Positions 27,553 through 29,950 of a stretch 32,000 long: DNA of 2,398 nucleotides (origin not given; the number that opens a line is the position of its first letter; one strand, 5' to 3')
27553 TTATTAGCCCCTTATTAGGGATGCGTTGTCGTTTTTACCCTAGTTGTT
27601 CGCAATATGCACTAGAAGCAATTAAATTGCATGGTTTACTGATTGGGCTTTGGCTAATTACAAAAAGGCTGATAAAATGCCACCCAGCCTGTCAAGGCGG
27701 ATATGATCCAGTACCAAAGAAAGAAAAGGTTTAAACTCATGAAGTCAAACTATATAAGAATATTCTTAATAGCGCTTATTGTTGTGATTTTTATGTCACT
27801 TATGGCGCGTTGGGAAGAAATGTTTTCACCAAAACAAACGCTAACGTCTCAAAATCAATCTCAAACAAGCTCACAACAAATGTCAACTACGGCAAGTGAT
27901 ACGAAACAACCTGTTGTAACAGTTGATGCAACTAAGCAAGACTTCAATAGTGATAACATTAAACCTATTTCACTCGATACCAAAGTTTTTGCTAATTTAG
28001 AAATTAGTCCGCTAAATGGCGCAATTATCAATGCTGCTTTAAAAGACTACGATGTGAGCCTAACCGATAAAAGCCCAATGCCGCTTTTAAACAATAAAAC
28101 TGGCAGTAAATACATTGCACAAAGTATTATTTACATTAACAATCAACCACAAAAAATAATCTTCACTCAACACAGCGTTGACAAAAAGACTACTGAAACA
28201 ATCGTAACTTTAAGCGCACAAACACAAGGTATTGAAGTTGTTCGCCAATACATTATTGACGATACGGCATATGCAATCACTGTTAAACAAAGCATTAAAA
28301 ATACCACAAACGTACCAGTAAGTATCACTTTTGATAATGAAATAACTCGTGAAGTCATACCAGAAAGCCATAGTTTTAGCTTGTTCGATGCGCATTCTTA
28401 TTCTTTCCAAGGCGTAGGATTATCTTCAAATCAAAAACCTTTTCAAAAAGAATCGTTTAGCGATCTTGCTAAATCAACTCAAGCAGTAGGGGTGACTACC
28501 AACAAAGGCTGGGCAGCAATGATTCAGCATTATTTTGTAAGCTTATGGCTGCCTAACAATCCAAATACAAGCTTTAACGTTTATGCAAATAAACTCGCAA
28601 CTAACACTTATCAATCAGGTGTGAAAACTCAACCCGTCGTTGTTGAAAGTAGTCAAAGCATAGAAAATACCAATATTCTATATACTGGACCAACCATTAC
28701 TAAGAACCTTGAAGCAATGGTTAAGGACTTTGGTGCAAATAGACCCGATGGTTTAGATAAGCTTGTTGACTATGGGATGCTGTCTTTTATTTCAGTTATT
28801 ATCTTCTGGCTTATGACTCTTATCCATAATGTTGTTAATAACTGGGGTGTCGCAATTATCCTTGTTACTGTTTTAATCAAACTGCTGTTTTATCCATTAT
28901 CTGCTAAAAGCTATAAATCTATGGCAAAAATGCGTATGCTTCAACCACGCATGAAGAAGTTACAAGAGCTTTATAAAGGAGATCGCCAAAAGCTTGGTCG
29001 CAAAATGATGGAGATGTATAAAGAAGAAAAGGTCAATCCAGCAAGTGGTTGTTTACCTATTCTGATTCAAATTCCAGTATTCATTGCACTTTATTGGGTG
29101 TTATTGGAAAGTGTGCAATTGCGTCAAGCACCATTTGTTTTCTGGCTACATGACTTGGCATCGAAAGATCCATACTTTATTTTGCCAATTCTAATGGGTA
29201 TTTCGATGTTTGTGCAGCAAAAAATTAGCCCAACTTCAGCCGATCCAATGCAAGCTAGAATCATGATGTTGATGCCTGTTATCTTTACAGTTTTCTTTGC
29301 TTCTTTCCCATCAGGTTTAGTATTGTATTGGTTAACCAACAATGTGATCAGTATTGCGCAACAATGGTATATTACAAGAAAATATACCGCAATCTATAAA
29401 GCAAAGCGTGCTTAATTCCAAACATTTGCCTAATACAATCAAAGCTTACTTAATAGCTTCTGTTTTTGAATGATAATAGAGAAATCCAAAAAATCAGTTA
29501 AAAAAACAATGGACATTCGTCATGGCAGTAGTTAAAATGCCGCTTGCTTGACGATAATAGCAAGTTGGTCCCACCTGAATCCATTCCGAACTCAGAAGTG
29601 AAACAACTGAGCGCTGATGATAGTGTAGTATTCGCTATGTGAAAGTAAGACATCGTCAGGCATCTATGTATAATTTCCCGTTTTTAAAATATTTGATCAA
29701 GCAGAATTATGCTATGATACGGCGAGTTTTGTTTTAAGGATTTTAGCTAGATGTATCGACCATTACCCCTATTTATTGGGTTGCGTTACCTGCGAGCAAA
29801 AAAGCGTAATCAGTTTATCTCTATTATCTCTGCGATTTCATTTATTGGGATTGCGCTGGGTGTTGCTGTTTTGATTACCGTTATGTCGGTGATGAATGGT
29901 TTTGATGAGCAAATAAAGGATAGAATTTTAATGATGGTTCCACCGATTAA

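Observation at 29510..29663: Orphan 5S rRNA gene with its own promoter between yidC and lolC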

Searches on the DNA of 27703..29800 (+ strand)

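Call 12: search_rna_families(sources=[L001, L002, L003, L004, L005, L006, L007, L008, L009, L010, L011, L012], threshold=gathering)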
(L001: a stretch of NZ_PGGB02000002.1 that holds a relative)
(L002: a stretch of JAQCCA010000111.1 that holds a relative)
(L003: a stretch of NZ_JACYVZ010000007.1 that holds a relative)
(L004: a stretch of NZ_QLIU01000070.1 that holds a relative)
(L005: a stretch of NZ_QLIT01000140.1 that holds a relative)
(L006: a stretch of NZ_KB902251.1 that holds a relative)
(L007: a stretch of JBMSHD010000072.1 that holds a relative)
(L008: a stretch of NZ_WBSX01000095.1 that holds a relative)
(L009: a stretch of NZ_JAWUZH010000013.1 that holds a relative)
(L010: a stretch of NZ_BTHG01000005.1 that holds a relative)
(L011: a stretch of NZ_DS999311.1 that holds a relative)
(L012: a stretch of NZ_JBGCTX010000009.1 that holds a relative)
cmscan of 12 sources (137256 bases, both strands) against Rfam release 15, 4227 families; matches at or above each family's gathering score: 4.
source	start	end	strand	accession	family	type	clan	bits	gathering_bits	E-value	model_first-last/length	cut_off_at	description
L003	7760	7874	+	RF00001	5S_rRNA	Gene; rRNA;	CL00113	84.5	38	3.1e-16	1-120/120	no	5S ribosomal RNA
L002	6389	6503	+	RF00001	5S_rRNA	Gene; rRNA;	CL00113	83.9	38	4.6e-16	1-120/120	no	5S ribosomal RNA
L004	2714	2828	+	RF00001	5S_rRNA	Gene; rRNA;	CL00113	80.5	38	3.6e-15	1-120/120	no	5S ribosomal RNA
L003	9765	9838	+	RF00005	tRNA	Gene; tRNA;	CL00001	60.1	29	3.6e-10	1-71/71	no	tRNA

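Call 65: search_rna_families(source=window, start=29300, end=29800, threshold=evalue, max_evalue=1)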
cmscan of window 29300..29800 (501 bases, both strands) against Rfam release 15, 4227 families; matches with E-value up to 1: 1.
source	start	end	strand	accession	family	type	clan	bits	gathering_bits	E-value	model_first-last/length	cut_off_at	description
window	29547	29661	+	RF00001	5S_rRNA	Gene; rRNA;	CL00113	77.3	38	9.3e-17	1-120/120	no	5S ribosomal RNA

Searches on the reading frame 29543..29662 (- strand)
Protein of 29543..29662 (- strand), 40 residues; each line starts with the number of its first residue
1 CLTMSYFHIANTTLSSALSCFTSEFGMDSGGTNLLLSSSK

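Call 47: find_homologous_proteins(query=A3, max_evalue=10)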
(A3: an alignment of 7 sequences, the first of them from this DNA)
Query A3 (7 sequences) (40 aa, profile of the alignment): 178 proteins with E <= 10 among 187 candidates; the best 120 are listed.
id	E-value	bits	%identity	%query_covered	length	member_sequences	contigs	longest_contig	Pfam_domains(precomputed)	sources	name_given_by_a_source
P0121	2.7e-21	93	81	93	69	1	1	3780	-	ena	-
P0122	2.4e-17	80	73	93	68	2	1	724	-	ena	-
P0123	4.8e-17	79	76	93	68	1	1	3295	-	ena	-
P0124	5.0e-17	79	67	98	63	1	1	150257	-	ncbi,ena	-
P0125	6.6e-17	79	76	93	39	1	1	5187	-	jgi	jgi:hypothetical protein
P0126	3.2e-16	76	70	93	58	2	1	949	-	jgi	jgi:hypothetical protein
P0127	2.5e-15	74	70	93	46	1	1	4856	-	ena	-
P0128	6.4e-15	72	62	93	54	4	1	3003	-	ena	-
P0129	8.5e-15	72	76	93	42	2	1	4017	-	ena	-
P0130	9.0e-15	72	72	98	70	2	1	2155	-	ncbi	-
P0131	9.5e-15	72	72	90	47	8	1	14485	-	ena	-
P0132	1.3e-14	71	71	85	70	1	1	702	-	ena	-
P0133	1.5e-14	71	73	93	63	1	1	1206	-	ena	-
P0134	2.1e-14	71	64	98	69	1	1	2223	-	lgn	-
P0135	2.8e-14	70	62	93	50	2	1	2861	-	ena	-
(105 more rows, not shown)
